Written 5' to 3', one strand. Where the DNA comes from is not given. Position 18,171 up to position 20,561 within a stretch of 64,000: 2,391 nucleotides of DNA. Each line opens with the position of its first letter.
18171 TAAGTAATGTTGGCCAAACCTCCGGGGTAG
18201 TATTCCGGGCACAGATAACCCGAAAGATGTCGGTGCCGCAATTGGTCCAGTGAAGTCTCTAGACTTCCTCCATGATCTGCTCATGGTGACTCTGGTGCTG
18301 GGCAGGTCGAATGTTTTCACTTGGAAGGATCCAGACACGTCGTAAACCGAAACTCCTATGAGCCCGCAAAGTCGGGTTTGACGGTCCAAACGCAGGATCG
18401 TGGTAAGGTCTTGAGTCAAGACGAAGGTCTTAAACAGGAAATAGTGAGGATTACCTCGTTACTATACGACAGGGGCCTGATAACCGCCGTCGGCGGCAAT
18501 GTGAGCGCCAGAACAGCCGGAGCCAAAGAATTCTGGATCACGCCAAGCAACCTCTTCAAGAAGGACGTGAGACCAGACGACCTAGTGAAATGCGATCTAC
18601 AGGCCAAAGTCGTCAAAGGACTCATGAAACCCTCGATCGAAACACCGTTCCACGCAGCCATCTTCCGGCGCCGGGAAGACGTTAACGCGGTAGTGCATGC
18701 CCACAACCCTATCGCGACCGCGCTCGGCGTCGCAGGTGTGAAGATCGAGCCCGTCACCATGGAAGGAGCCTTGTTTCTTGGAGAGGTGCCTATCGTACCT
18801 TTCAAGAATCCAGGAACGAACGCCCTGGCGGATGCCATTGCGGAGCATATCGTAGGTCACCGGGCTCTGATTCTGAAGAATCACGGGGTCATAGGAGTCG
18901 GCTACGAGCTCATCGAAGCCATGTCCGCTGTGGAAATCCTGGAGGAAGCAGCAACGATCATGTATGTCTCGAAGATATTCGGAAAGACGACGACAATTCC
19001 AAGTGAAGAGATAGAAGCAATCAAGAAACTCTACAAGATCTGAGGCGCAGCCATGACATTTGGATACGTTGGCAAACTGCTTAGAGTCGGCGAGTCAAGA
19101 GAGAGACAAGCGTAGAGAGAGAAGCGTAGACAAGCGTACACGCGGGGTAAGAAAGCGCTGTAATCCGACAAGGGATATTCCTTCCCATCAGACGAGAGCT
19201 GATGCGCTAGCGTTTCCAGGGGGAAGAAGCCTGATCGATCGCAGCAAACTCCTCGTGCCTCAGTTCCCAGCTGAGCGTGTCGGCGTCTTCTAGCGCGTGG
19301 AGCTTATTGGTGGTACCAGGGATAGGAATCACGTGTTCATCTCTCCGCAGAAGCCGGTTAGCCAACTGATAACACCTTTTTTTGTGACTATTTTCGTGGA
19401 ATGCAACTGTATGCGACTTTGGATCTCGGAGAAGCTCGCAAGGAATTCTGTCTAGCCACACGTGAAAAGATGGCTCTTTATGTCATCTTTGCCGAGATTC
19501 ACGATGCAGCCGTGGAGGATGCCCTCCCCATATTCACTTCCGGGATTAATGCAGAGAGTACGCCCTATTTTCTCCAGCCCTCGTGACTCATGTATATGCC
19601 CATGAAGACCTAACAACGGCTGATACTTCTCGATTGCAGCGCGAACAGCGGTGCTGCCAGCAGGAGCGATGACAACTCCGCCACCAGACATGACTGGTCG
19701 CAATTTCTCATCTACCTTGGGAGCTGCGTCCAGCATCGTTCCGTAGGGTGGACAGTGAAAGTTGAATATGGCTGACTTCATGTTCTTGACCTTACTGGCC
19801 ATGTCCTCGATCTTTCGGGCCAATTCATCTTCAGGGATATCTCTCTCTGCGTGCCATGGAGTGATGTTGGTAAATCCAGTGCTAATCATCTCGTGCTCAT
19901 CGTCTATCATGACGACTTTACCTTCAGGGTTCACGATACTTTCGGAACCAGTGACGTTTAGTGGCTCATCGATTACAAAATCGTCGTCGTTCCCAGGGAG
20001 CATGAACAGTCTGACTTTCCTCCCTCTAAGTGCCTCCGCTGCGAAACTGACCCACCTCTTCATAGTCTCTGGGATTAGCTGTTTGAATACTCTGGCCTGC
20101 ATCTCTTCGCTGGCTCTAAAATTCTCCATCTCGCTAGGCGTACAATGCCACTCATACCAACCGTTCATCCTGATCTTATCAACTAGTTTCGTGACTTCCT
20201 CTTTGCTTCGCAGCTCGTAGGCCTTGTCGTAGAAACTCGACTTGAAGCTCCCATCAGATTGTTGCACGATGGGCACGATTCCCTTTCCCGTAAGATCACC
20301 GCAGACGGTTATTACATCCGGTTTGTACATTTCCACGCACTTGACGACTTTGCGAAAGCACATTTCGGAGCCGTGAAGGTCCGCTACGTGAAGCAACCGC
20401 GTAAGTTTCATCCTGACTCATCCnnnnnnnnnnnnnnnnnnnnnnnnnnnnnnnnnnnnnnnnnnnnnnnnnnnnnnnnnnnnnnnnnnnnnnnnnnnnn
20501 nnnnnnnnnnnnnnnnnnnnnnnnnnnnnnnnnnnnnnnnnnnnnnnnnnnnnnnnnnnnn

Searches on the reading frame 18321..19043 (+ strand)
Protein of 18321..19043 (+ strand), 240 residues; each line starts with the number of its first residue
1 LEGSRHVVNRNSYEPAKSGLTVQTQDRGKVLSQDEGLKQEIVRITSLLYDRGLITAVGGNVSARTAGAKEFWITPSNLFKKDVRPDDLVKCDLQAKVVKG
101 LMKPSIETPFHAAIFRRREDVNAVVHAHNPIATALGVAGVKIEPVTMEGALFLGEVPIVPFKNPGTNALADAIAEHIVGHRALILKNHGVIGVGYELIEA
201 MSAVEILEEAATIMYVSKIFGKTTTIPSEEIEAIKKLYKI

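Call 27: search_protein_families(library=pfam, proteins=[window:18321-19043:+], max_evalue=0.00001)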
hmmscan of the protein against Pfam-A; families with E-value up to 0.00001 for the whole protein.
window:18321-19043:+ (240 aa): 1 family
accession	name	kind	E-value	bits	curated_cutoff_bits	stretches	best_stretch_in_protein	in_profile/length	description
PF00596.27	Aldolase_II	-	9.9e-50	169.4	22.2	1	39-214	1-182/183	Class II Aldolase and Adducin N-terminal domain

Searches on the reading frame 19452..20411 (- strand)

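Call 27: search_protein_families(library=pfam, proteins=[window:19452-20411:-], max_evalue=0.00001)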
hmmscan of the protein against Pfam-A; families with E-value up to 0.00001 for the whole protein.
window:19452-20411:- (319 aa): 3 families
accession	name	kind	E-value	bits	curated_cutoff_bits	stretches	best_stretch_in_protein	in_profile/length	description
PF00149.33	Metallophos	-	9.3e-07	29.9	21.5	0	5-275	2-190/191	Calcineurin-like phosphoesterase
PF12850.12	Metallophos_2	-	1.6e-06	28.6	27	0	264-293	107-135/154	Calcineurin-like phosphoesterase superfamily domain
PF14582.11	Metallophos_3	-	2e-06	27.8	28.2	0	251-296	197-241/259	Metallophosphoesterase, calcineurin superfamily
